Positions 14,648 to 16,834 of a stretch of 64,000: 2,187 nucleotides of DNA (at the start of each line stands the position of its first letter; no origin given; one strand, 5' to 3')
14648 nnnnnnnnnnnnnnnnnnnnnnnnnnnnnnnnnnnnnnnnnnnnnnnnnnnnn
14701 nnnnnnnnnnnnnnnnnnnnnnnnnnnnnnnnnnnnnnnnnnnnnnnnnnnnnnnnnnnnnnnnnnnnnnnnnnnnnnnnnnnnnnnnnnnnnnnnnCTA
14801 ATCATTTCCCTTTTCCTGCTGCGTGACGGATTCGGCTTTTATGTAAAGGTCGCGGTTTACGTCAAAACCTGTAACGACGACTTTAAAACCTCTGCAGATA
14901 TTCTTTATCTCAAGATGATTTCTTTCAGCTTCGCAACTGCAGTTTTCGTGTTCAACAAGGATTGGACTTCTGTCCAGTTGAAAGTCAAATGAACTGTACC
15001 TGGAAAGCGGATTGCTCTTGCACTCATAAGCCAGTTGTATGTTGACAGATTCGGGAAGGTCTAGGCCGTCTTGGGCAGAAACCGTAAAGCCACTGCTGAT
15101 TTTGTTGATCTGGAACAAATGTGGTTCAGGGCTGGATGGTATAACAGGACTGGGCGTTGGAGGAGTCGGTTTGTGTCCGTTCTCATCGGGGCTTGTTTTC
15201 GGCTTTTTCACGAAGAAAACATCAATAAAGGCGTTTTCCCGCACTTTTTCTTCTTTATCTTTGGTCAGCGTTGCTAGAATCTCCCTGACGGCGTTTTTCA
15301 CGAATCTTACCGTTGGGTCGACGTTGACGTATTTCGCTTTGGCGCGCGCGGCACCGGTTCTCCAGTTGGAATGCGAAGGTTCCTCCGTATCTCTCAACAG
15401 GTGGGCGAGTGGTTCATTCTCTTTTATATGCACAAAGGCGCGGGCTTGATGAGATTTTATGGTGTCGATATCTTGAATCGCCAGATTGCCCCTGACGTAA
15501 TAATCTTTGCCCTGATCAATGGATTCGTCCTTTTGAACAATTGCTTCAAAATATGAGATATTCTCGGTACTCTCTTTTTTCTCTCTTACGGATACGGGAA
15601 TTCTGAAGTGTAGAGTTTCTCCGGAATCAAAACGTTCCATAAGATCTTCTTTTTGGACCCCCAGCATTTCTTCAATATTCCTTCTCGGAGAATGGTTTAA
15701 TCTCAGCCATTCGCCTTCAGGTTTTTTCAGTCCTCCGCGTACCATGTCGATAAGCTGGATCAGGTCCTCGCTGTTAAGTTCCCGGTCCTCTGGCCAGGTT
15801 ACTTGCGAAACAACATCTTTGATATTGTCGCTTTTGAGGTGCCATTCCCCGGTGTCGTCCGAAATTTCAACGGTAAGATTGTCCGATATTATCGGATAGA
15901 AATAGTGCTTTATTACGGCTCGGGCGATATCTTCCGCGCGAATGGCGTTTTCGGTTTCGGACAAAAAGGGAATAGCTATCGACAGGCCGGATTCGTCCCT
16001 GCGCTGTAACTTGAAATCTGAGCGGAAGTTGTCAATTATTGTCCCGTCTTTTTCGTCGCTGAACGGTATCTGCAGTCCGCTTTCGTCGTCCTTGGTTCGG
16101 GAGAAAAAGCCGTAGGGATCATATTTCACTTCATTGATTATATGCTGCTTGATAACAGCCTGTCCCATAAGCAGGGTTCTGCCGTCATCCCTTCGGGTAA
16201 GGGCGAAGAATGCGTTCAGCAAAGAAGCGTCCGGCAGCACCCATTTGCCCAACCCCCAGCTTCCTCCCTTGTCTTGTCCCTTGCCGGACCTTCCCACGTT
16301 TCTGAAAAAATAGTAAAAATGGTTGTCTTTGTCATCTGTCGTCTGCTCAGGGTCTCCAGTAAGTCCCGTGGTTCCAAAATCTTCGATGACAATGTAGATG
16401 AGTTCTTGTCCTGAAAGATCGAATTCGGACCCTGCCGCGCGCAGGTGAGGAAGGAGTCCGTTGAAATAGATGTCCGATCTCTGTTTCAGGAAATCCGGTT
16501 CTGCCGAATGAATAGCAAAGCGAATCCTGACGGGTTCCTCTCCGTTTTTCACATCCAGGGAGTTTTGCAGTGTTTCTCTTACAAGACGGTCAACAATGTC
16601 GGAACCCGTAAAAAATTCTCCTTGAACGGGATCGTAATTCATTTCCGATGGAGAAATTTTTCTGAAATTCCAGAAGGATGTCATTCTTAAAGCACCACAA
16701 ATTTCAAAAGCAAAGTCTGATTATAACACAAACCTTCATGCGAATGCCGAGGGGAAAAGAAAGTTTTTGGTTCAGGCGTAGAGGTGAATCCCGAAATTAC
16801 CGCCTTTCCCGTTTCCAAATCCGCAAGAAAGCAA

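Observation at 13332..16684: AT-rich three-gene operon led by a GHKL-fold ATPase inside a defence island: candidate uncharacterised defence system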

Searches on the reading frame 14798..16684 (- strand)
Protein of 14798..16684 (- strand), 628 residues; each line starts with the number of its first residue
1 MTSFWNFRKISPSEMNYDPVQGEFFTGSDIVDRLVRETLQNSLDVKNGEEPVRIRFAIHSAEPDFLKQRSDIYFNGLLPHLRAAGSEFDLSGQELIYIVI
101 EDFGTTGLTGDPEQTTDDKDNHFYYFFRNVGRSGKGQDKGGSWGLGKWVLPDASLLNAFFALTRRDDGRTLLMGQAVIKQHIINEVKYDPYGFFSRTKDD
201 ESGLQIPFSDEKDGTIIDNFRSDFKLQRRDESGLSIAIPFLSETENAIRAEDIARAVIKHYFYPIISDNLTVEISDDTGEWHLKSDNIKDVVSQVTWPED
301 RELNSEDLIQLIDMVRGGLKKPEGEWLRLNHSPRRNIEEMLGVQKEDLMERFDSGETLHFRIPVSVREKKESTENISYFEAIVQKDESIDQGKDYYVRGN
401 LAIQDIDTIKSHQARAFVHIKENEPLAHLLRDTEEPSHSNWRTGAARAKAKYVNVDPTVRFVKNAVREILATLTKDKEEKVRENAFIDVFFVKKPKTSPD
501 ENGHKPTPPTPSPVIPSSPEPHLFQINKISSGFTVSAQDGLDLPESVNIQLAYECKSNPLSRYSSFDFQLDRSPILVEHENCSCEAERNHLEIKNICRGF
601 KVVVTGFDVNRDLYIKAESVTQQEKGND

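Call 3: search_protein_families(library=pfam, proteins=[window:14798-16684:-], max_evalue=1)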
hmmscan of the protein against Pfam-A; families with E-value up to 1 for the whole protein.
window:14798-16684:- (628 aa): 0 families

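Call 4: search_protein_families(library=padloc, proteins=[window:14798-16684:-], max_evalue=1)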
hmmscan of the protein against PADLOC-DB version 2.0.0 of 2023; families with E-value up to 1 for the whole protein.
window:14798-16684:- (628 aa): 1 family
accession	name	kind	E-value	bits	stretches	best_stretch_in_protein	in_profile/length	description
PDLC04582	PDC-M33A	-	2.3e-24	84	3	97-296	109-285/627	-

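Call 5: search_protein_families(library=ncbifam, proteins=[window:14798-16684:-], max_evalue=1)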
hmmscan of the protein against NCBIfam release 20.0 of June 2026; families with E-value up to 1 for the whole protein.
window:14798-16684:- (628 aa): 0 families

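Call 6: search_solved_structures(query=window:14798-16684:-, max_evalue=10, show_alignments=2)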
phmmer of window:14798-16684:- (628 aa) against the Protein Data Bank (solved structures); distinct sequences matched with E-value up to 10: 5.
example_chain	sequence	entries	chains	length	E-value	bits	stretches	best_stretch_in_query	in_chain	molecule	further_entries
2rkv_A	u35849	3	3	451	0.4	12.4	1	507-606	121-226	Trichothecene 3-O-acetyltransferase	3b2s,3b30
2rkt_A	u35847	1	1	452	0.4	12.4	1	507-606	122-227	Trichothecene 3-O-acetyltransferase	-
8zdo_m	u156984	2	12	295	0.56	11.9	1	146-183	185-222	Distal tail protein (gp17)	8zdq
2dht_A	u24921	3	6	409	0.84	11.3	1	187-248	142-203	409aa long hypothetical NADP-dependent isocitrate dehydrogenase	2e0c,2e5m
9f5x_o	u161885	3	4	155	0.94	11.1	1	421-467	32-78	Putative NADH:ubiquinone oxidoreductase 17.8 kDa subunit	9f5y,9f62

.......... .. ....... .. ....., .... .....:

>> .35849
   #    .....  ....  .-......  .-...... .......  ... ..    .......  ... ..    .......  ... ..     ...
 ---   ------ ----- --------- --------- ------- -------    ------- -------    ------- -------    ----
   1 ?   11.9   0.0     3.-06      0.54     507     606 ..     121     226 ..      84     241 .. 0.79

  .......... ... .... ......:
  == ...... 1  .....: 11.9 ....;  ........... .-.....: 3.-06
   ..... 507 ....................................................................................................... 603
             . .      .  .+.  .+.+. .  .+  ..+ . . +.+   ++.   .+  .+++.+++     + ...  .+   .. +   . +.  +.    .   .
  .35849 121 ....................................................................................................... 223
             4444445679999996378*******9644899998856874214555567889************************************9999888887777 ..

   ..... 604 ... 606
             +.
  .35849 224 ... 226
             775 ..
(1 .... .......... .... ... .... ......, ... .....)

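Call 9: find_homologous_proteins(query=window:14798-16684:-)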
Query window:14798-16684:- (628 aa): 1268 proteins with E <= 0.001 among 8000 candidates; the best 120 are listed.
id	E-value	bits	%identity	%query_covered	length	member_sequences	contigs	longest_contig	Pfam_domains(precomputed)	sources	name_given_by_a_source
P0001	0.0e+0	1406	100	98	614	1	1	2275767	-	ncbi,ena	-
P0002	0.0e+0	1296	90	100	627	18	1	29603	-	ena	-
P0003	0.0e+0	1283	90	99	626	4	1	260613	-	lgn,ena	-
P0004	0.0e+0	1230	88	98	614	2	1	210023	-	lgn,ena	-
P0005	0.0e+0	1158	80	100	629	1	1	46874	-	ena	-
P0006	0.0e+0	1103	78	99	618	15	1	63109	-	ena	-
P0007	0.0e+0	1019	71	100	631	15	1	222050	-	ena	-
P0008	1.2e-296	1003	72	99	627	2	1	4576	-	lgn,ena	-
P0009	3.8e-293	992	70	100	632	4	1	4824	-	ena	-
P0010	3.1e-291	986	69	100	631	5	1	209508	-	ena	-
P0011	9.9e-291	984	70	100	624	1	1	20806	-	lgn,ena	-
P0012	1.1e-290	984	71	97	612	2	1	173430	-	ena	-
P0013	3.1e-290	982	68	100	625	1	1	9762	-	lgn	-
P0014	4.7e-289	978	68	100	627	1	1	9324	-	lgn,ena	-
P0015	3.6e-288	975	68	100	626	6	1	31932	-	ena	-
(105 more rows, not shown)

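Call 11: find_related_loci(query=A1, collection=genome_contigs, flank=8000)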
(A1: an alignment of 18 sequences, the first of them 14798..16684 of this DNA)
Query A1 (628 aa) in genome_contigs; peptide patterns used: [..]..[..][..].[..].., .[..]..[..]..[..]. (x = any residue, [..] = any of these).
600 stretches matched a pattern (row limit reached: there are more); 167 encode a relative of the query (tblastn E <= 1e-3); the best 80 are kept; 80 distinct loci.
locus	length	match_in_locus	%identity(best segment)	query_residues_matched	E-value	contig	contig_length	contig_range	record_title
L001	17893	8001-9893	71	1-628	0e+0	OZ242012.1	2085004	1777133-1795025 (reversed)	MAG: Thermodesulfobacteriota bacterium isolate 91ea7efe-b69b-418d-9017-4c677b0b92d3 genome assembly, chromosome: 1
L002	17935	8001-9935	57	1-628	0e+0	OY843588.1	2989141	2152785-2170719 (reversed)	MAG: Nitrospirales bacterium isolate 9819de21-22ad-4990-9a47-e653be90bc7c genome assembly, chromosome: 1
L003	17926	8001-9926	37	5-615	4e-116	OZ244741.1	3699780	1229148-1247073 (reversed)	MAG: Dehalococcoidia bacterium isolate 3ca8c83b-605f-4fcd-bc6c-fe95b3c2bdbe genome assembly, chromosome: 1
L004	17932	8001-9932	37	5-620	2e-115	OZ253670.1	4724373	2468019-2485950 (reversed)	MAG: Dehalococcoidia bacterium isolate 155a0d70-3e07-4b03-9597-9394d1dc1036 genome assembly, chromosome: 1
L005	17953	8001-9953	35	5-627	5e-113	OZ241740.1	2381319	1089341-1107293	MAG: Dehalococcoidia bacterium isolate 2a701ac0-cd12-4bd3-a765-5d076d8969a5 genome assembly, chromosome: 1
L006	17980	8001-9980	37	5-624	1e-112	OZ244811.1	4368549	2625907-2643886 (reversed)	MAG: Dehalococcoidia bacterium isolate b7f49ae4-3fbc-41ae-8be2-2126f258b055 genome assembly, chromosome: 1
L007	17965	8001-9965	36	3-627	1e-111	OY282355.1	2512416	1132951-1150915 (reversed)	MAG: uncultured Dehalococcoidia bacterium genome assembly, chromosome: 1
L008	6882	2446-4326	35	1-617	2e-107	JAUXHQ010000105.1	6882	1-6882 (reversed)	MAG: Deltaproteobacteria bacterium isolate CSMAG_2959 CSMAG_2959_k119_517053_length_6882_cov_7.7133, whole genome shotgu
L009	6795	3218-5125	36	5-610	2e-106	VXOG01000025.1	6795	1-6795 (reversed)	MAG: Chloroflexi bacterium isolate SB0662_bin_27 NODE_7712_length_6795_cov_22.995401, whole genome shotgun sequence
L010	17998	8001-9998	35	5-628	2e-105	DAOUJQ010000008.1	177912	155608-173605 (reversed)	MAG TPA_asm: Dehalococcoidia bacterium isolate S34_275 k113_82292, whole genome shotgun sequence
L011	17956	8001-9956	35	5-627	5e-108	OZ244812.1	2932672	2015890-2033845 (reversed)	MAG: Dehalococcoidia bacterium isolate f4821300-c58a-40ba-8832-efcde2d4543a genome assembly, chromosome: 1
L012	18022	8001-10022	34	5-628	9e-104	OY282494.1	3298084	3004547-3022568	MAG: uncultured Dehalococcoidia bacterium genome assembly, chromosome: 1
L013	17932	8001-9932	35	5-621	2e-103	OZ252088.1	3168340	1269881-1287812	MAG: Dehalococcoidia bacterium isolate 7426c3d5-a751-4d37-bde8-e0e91f06c8c3 genome assembly, chromosome: 1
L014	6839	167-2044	34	5-619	1e-103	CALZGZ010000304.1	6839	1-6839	MAG: uncultured Gammaproteobacteria bacterium isolate FCS_M_Gamma_077 genome assembly, contig: k121_1132286, whole genom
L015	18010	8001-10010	35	5-621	2e-103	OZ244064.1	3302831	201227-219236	MAG: Dehalococcoidia bacterium isolate 6b45779a-ebf8-4e4c-9ead-68fbda15a8e5 genome assembly, chromosome: 1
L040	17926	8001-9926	35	5-616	6e-92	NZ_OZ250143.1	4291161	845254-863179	MAG: Candidatus Palauibacter sp. isolate 48ff9d69-b9c1-46bb-834c-a9f20826d9c9 chromosome 1, complete sequence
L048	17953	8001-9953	32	5-618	1e-90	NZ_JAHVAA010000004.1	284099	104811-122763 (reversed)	MAG: Sediminibacterium sp. isolate Con.Enr.2020-3 k141_4197, whole genome shotgun sequence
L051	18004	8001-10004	33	5-627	9e-90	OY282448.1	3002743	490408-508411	MAG: uncultured Chloroflexota bacterium genome assembly, chromosome: 1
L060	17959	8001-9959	32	5-626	2e-86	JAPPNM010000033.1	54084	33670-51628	MAG: Gemmatimonadota bacterium isolate RHO3_bin_71 NODE_1370_length_54084_cov_94.395639, whole genome shotgun sequence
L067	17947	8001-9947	32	5-618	1e-87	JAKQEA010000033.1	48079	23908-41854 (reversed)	MAG: Bacteroidota bacterium isolate USDE_maxbin.081 k141_882789, whole genome shotgun sequence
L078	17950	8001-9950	34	4-617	2e-87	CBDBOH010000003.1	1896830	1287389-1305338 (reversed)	MAG: Chloroflexota bacterium isolate 6ed94c95-c701-4cc9-8e12-bdeb5c957f40 genome assembly, contig: contig_3, whole genom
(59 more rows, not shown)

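Call 16: search_solved_structures(query=A1, max_evalue=10, show_alignments=3)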
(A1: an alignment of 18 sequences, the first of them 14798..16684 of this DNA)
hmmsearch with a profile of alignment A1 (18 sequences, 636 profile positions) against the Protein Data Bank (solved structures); distinct sequences matched with E-value up to 10: 1.
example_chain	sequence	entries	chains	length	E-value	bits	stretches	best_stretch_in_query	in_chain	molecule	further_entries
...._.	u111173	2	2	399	0.055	15.1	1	438-546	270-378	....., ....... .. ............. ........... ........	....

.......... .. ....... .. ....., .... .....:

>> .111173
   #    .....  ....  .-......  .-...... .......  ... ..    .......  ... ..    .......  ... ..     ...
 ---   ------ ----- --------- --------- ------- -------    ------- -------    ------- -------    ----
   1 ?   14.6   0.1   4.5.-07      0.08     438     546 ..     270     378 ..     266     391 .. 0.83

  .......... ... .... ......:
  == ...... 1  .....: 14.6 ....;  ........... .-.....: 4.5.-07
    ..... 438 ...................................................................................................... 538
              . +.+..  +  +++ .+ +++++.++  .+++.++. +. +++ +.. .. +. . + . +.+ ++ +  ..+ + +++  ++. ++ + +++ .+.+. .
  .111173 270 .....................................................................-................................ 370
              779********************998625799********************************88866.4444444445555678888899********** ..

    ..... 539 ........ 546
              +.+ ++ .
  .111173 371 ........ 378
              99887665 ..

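Call 22: find_encoding_contigs(protein=P0001, flank=10000, max_places=3)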
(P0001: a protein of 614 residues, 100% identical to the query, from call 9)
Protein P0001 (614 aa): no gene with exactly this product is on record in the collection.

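Call 31: predict_structure(alignment_id=A2)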
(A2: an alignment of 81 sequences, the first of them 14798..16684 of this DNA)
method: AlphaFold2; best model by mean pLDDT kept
length: 628 residues; sequences in the alignment: 81
mean_pLDDT: 86.3   pTM: 0.73
mean pLDDT of the five models: 86.3, 85.3, 85.1, 85.0, 84.6
residues with pLDDT >= 90: 413; 70-90: 129; 50-70: 46; < 50: 40
segments of 3 or more residues with pLDDT < 50: 478-482, 492-519, 624-628
pLDDT, mean of each block of 10 residues (from residue 1): 86 85 72 91 90 96 74 92 87 86 93 82 83 55 68 91 95 95 95 92 91 95 93 94 74 95 97 95 97 89 88 95 93 91 92 96 95 93 94 95 92 96 94 86 92 95 97 69 53 40 39 39 88 90 92 93 94 97 97 95 96 94 48
secondary structure, 60 per line:
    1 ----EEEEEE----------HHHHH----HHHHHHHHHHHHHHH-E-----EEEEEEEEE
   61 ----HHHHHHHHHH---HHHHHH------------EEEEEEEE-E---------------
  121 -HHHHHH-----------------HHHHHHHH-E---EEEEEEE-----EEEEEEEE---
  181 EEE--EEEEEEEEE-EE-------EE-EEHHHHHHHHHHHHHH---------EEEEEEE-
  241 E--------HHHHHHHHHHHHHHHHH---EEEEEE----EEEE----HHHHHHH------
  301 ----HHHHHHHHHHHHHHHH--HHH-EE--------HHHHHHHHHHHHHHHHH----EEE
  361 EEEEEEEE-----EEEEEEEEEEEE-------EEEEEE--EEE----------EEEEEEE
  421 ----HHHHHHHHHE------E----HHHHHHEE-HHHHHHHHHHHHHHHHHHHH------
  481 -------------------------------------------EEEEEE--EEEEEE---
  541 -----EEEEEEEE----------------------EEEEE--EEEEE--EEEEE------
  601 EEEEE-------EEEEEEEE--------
elements in order: E5-10 H21-25 H30-44 E52-60 H65-74 H78-83 E96-103 H122-127 H145-152 E158-164 E170-177 E181-183 E186-194 H210-223 E233-239 H250-266 E270-275 E280-283 H288-294 H305-320 H337-353 E358-368 E374-385 E393-398 E401-403 E414-420 H425-433 H446-451 H455-474 E524-529 E532-537 E546-553 E576-580 E583-587 E590-594 E601-605 E613-620

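Call 35: fold_search(model_id=the predicted structure, library=pdb)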
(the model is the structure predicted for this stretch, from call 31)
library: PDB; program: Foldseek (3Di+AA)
matches with E <= 10: 937; with E <= 0.001: 67
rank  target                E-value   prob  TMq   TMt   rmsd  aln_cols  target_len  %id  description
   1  9o0g_D                3.9e-11  1.00  0.34  0.35  26.8       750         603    9  CryoEM structure of M. mazei topoisomerase VI(A-E342Q)-minicircle DNA complex in cleavage state (released 2026-02-25)
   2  8ffv_A                3.1e-08  1.00  0.33  0.33  10.2       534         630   11  Cryo-EM structure of the GR-Hsp90-FKBP52 complex (released 2023-11-01)
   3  8h77_B                4.4e-08  1.00  0.33  0.34   9.1       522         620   11  Hsp90-AhR-p23-XAP2 complex (released 2023-01-04)
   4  6xlg_A                6.8e-08  1.00  0.34  0.35   9.6       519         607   12  Full-length Hsc82 in complex with two Aha1 CTD in the presence of ATPgammaS (released 2021-06-30)
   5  6xlf_A                7.6e-08  1.00  0.32  0.33   9.4       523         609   11  Full-length Hsc82 in complex with Aha1 in the presence of AMP-PNP (released 2021-06-30)
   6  4hy1_A                1.0e-07  1.00  0.31  0.50  10.2       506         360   11  Pyrrolopyrimidine inhibitors of dna gyrase b and topoisomerase iv, part i: structure guided discovery and optimization (released 2013-02-13)
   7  6xlc_A                1.2e-07  1.00  0.34  0.35   9.9       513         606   11  Full-length Hsc82 bound to AMPPNP (released 2021-06-30)
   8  5hph_A                1.3e-07  1.00  0.33  0.42  10.0       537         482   10  Structure of TRAP1 fragment (released 2016-08-10)
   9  8h77_A                1.3e-07  1.00  0.31  0.31  10.6       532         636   12  Hsp90-AhR-p23-XAP2 complex (released 2023-01-04)
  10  8eoa_B                1.5e-07  1.00  0.31  0.31  13.7       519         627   12  Cryo-EM structure of human HSP90B-AIPL1 complex (released 2023-01-25)
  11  4j0b_A                2.5e-07  1.00  0.34  0.35   9.8       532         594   10  Structure of mitochondrial Hsp90 (TRAP1) with ADP-BeF3 (released 2014-01-22)
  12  4hym_A                2.5e-07  1.00  0.30  0.48  10.6       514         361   11  Pyrrolopyrimidine inhibitors of dna gyrase b and topoisomerase iv, part i: structure guided discovery and optimization (released 2013-02-13)
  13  5j5p_A                2.7e-07  1.00  0.33  0.48  10.8       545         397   10  AMP-PNP-stabilized ATPase domain of topoisomerase IV from Streptococcus pneumoniae, complex type I (released 2017-07-26)
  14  7zr0_B                3.2e-07  1.00  0.34  0.34   9.8       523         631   10  CryoEM structure of HSP90-CDC37-BRAF(V600E) complex. (released 2022-12-14)
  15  8ffw_B                3.2e-07  1.00  0.33  0.32   9.9       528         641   11  Cryo-EM structure of the GR-Hsp90-FKBP51 complex (released 2023-11-01)
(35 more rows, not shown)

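Call 39: search_protein_families(library=padloc, alignment_id=A1, max_evalue=0.001)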
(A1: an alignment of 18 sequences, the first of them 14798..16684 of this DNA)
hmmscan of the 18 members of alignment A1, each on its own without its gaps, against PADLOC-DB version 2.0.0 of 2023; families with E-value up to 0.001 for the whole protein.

A. member 1, window:14798-16684:- (628 aa): 1 family
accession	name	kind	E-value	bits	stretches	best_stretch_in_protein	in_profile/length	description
PDLC04582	PDC-M33A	-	2.3e-24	84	3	97-296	109-285/627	-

B. families by the number of members that match (of 18 scanned): 1 family
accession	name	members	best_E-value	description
PDLC04582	PDC-M33A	18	2.1e-33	-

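Call 44: search_protein_families(library=pfam, alignment_id=A5, max_evalue=0.00001)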
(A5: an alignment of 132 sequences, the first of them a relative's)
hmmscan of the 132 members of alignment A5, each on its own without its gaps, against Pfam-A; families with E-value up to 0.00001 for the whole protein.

A. member 1, L001:4971-6776:- (601 aa): 0 families

B. families by the number of members that match (of 132 scanned): 127 families (the first 25 are shown)
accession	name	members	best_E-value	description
PF00145.23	DNA_methylase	3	2.9e-62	C-5 cytosine-specific DNA methylase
PF00676.26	E1_dh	2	6.8e-93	Dehydrogenase E1 component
PF00378.25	ECH_1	2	2.9e-56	Enoyl-CoA hydratase/isomerase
PF16113.10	ECH_2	2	3.7e-34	Enoyl-CoA hydratase/isomerase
PF00072.30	Response_reg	2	3.8e-23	Response regulator receiver domain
PF13401.12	AAA_22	2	7.3e-08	AAA domain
PF02515.22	CoA_transf_3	1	2.6e-126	CoA-transferase family III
PF11453.13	DUF2950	1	2.8e-114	Protein of unknown function (DUF2950)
PF01144.29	CoA_trans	1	3.2e-89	Coenzyme A transferase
PF00899.27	ThiF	1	2.2e-82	ThiF family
PF14582.11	Metallophos_3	1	1.5e-75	Metallophosphoesterase, calcineurin superfamily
PF02384.22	N6_Mtase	1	2.5e-72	N-6 DNA Methylase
PF05977.19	MFS_3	1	7.3e-71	Transmembrane secretion effector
PF10117.15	McrBC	1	2.8e-64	McrBC 5-methylcytosine restriction system component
PF00474.23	SSF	1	5.7e-62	Sodium:solute symporter family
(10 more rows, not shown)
